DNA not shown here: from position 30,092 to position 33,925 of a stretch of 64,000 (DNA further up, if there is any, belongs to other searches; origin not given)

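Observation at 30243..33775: About 3.5-kb near-identical core shared by the two giant genes (partner 50006-53545): recent duplication or gene conversion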

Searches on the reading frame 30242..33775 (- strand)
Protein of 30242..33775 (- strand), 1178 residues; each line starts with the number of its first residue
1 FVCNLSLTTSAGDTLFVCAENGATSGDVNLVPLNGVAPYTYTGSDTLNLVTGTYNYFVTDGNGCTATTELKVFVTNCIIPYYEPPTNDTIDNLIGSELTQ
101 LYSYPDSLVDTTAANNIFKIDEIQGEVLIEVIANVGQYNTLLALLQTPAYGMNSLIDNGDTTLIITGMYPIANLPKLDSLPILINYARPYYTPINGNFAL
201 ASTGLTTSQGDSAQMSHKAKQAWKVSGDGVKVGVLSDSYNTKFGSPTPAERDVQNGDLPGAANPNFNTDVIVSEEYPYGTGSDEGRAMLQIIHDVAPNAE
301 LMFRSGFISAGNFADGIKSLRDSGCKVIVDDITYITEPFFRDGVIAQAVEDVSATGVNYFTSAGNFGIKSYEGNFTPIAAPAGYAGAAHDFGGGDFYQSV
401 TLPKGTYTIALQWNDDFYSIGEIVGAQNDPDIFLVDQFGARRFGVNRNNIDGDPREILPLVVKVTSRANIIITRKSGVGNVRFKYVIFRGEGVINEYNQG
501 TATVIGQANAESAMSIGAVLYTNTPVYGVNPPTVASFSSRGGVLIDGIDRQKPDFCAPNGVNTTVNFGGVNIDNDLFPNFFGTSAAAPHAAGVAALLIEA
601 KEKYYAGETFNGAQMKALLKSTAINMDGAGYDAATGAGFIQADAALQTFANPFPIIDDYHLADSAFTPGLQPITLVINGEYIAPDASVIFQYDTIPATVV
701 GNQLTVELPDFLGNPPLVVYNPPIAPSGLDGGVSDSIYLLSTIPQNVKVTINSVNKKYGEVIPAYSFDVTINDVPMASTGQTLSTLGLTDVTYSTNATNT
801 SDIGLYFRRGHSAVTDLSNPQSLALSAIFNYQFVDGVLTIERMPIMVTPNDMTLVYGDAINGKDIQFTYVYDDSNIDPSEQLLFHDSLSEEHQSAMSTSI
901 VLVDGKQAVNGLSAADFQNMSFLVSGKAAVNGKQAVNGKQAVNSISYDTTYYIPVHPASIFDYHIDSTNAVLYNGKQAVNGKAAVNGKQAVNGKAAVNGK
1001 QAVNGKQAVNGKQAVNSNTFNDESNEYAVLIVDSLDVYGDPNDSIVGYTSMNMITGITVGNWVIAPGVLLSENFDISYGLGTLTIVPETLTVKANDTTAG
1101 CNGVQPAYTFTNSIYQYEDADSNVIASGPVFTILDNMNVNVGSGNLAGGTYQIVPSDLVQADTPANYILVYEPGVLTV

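Call 12: search_protein_families(library=pfam, proteins=[window:30242-33775:-], max_evalue=10)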
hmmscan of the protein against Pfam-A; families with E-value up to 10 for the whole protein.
window:30242-33775:- (1178 aa): 2 families
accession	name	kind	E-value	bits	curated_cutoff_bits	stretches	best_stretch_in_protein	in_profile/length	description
PF00082.27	Peptidase_S8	-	1.6e-16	60.9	21.8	1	498-638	158-288/288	Subtilase family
PF18676.6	MBG_2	-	2.5e-10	41.2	25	3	1090-1177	1-72/72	MBG domain (YGX type)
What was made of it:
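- Checked: Pfam Peptidase_S8 matches only the C-terminal, Ser-bearing half (E = 1.6e-16 when the block is scanned alone, call 12).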

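Call 13: search_solved_structures(query=window:30242-33775:-, max_evalue=1, show_alignments=2)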
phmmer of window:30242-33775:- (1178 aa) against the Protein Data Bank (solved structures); distinct sequences matched with E-value up to 1: 6.
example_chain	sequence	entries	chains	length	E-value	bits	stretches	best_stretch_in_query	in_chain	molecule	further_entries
3lpa_A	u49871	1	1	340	7.9e-06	27.2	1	553-648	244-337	Acidic extracellular subtilisin-like protease AprV2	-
3lpc_A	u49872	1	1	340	7.9e-06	27.2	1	553-648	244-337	AprB2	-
3lpd_A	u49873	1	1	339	8.1e-06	27.2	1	553-647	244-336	Acidic extracellular subtilisin-like protease AprV2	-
3ti7_A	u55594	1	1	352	0.00028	22.1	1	561-648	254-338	Basic extracellular subtilisin-like protease BprV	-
3ti9_A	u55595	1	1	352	0.00028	22.1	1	561-648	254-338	Serine protease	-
4zoq_I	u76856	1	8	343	0.0023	19.1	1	558-647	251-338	Intracellular serine protease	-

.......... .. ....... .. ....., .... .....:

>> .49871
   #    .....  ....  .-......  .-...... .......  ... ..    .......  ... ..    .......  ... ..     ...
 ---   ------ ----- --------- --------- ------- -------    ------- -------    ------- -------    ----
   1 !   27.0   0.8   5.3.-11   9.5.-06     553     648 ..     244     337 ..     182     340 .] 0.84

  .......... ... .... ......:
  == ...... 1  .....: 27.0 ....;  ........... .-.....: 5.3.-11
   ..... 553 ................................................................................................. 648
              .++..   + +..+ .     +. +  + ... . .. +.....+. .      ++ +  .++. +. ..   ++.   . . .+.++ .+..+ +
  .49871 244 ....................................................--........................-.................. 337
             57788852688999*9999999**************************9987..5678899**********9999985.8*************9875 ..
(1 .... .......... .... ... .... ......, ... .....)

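Call 14: find_related_loci(query=window:30242-33775:-, collection=genome_contigs, flank=10000)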
Query window:30242-33775:- (1178 aa) in genome_contigs; peptide patterns used: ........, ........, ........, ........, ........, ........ (x = any residue, [..] = any of these).
64 stretches matched a pattern; 10 encode a relative of the query (tblastn E <= 1e-3); 10 distinct loci.
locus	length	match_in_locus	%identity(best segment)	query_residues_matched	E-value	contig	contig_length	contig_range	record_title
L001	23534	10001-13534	95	1-1178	0e+0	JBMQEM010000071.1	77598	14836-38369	MAG: Bacteroidota bacterium isolate LOS_Bin005 NODE_204_length_77598_cov_9.798873, whole genome shotgun sequence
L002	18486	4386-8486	94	1-1178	0e+0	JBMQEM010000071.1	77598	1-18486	MAG: Bacteroidota bacterium isolate LOS_Bin005 NODE_204_length_77598_cov_9.798873, whole genome shotgun sequence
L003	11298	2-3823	91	22-1178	0e+0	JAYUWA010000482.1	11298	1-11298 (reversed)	MAG: Bacteroidota bacterium isolate GL124_UP_concoct_234 GL124_UP_concoct_234_481, whole genome shotgun sequence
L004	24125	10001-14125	82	1-1178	0e+0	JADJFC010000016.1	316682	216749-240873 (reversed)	MAG: Bacteroidetes bacterium isolate Bjer_18-Q3-R1-45_BATAC.43 tig00863030-10-3176620, whole genome shotgun sequence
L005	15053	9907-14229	80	1-1178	0e+0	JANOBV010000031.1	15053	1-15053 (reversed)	MAG: Bacteroidota bacterium isolate VAR_18_concoct_168_sub VAR_18_k141_3696401, whole genome shotgun sequence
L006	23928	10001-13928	84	1-1178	0e+0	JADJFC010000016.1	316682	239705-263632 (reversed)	MAG: Bacteroidetes bacterium isolate Bjer_18-Q3-R1-45_BATAC.43 tig00863030-10-3176620, whole genome shotgun sequence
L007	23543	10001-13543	66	2-1178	0e+0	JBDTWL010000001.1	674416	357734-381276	MAG: Ferruginibacter sp. isolate cluster3_bin.90 NODE_1_length_674416_cov_13.944507, whole genome shotgun sequence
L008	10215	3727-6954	46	93-1178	0e+0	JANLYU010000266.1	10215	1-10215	MAG: Flavisolibacter sp. isolate OTE_14_metabat.238 OTE_14_k141_3625757, whole genome shotgun sequence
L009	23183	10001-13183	35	111-1178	7e-134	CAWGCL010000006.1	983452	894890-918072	MAG: uncultured Cytophagales bacterium isolate MFD03804.bin.3.132 genome assembly, contig: contig_22313, whole genome sh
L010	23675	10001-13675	36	43-1133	9e-121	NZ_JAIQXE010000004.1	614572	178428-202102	Flavihumibacter profundi strain KCTC 62290 NODE_4_length_614572_cov_32.908814, whole genome shotgun sequence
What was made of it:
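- Two copies also sit on one contig in JADJFC010000016 (call 14).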

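Call 23: find_homologous_proteins(query=window:30242-33775:-, max_evalue=1e-10)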
Query window:30242-33775:- (1178 aa): 1555 proteins with E <= 1e-10 among 8000 candidates; the best 120 are listed.
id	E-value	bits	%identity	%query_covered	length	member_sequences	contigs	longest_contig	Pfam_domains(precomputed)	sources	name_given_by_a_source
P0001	0.0e+0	1551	96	61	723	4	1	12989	PF00082.28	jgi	jgi:hypothetical protein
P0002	0.0e+0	1115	50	95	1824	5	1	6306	PF18676.7,PF18962.8,PF00082.28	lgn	-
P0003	0.0e+0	1098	49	95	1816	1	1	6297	PF18676.7,PF18962.8,PF00082.28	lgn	-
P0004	0.0e+0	1090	47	97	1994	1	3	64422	PF18676.7,PF18962.8,PF00082.28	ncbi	-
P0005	0.0e+0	1082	47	97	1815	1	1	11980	PF18676.7,PF18962.8,PF00082.28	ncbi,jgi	-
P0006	0.0e+0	1081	48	96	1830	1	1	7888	PF18676.7,PF18962.8,PF00082.28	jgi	-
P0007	0.0e+0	1081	64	66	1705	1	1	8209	PF13385.14,PF16405.11,PF00082.28,PF23952.2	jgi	-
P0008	0.0e+0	1080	48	96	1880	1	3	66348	PF18676.7,PF18962.8,PF19081.7,PF00082.28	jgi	jgi:Subtilase family/MBG domain (YGX type)/Secretion system C-terminal sorting domain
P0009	0.0e+0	1079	48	96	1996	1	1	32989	PF18676.7,PF18962.8,PF00082.28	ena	-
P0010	0.0e+0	1078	48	96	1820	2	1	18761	PF18676.7,PF18962.8,PF00082.28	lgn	-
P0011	0.0e+0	1054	49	91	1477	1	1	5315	PF18676.7,PF00082.28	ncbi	ncbi:MAG: S8 family serine peptidase, partial [Panacibacter sp.]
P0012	0.0e+0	1029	47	95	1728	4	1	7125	PF18676.7,PF00082.28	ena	-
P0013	0.0e+0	1017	45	96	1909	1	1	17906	PF18676.7,PF18962.8,PF00082.28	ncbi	-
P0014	1.8e-296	1005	45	100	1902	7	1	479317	PF18676.7,PF18962.8,PF00082.28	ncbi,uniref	ncbi:MBG domain-containing protein [Owenweeksia hongkongensis]|uniref:MBG domain-containing protein 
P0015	2.3e-292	991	50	80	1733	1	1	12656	PF13385.14,PF00082.28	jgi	jgi:hypothetical protein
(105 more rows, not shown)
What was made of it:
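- Sources name them S8 family serine peptidase or MBG domain-containing protein, and most carry a T9SS sorting domain (call 23).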

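Call 36: find_encoding_contigs(protein=P0001, flank=10000, max_places=6)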
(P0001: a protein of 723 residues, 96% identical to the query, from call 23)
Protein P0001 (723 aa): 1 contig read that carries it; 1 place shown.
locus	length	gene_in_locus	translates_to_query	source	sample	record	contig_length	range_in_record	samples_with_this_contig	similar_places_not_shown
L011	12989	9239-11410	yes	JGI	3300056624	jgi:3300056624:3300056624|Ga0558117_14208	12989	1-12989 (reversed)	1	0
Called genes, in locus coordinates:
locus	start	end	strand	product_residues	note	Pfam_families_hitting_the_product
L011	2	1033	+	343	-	?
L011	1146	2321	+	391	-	-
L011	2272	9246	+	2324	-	PF13385:Laminin_G_3, PF00054:Laminin_G_1 (faint), PF02210:Laminin_G_2 (faint), PF11617:Cu-binding_MopE, PF13385:Laminin_G_3, PF11617:Cu-binding_MopE (weak), PF13385:Laminin_G_3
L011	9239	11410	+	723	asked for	PF00082:Peptidase_S8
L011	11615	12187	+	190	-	-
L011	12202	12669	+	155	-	-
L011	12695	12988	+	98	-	?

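Call 56: predict_structure(alignment_id=A1)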
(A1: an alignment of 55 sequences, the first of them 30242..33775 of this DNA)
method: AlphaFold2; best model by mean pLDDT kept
length: 1178 residues; sequences in the alignment: 55
mean_pLDDT: 79.9   pTM: 0.69
mean pLDDT of the five models: 79.9, 79.6, 77.7, 75.9, 73.9
residues with pLDDT >= 90: 336; 70-90: 611; 50-70: 142; < 50: 89
segments of 3 or more residues with pLDDT < 50: 1-3, 5-14, 21-38, 106-115, 194-206, 242-245, 940-945, 1004-1014, 1039-1045
pLDDT, mean of each block of 10 residues (from residue 1): 45 48 41 42 52 65 68 66 70 84 57 51 69 90 90 77 82 89 88 44 46 84 87 84 62 81 82 71 79 90 81 89 94 86 91 93 88 93 88 90 83 90 85 82 79 88 82 87 88 88 90 92 87 88 86 89 63 65 87 95 90 92 87 91 92 85 78 88 90 87 90 83 90 81 74 90 89 82 87 85 82 78 79 83 92 88 91 90 89 87 74 83 83 68 56 87 78 61 79 59 41 51 82 68 56 90 91 89 91 89 84 79 84 90 85 90 83 91
secondary structure, 60 per line:
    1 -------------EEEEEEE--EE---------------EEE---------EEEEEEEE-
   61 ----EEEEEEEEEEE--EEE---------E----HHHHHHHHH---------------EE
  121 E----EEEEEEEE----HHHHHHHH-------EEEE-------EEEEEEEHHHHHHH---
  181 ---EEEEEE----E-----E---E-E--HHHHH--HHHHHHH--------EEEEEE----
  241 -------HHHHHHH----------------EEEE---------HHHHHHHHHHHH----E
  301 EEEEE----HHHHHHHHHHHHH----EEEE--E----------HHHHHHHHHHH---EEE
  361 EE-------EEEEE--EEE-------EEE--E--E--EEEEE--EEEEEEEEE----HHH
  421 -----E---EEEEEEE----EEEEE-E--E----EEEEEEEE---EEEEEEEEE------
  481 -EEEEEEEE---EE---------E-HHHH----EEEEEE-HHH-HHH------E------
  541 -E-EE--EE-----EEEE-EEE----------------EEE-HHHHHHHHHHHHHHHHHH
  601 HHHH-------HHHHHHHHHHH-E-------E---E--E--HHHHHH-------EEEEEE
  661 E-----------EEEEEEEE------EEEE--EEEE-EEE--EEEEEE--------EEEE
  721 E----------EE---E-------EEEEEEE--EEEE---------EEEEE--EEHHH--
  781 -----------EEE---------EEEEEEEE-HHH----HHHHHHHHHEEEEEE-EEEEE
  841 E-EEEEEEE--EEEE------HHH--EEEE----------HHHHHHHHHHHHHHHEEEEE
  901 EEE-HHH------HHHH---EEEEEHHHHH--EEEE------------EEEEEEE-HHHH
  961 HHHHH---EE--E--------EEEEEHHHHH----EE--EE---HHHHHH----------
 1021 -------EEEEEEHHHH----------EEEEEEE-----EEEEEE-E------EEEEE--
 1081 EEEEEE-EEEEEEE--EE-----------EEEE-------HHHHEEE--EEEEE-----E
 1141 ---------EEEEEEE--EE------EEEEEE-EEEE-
elements in order (helices of 4 or more, strands of 3 or more residues): E14-20 E40-42 E52-59 E65-75 E78-80 H95-103 E119-121 E126-133 H138-145 E153-156 E164-170 H171-177 E184-189 H209-213 H216-222 E231-236 H248-254 E271-274 H284-295 E300-305 H310-322 E327-330 H344-354 E358-362 E370-374 E377-379 E387-389 E398-402 E405-413 E430-436 E441-445 E455-462 E466-474 E482-489 H506-509 E514-519 E555-558 E560-562 E579-581 H583-604 H612-622 H642-647 E655-661 E673-680 E687-690 E693-696 E698-700 E703-708 E717-721 E745-751 E754-757 E767-771 E792-794 E804-811 H820-828 E829-834 E836-841 E843-849 E852-855 E867-870 H881-895 E896-903 H914-917 E921-925 H926-930 E933-936 E949-955 H957-965 E982-986 H987-991 H1005-1010 E1028-1033 H1034-1037 E1048-1054 E1060-1065 E1074-1078 E1081-1086 E1088-1094 E1110-1113 H1121-1124 E1125-1127 E1130-1134 E1150-1156 E1167-1172 E1174-1177
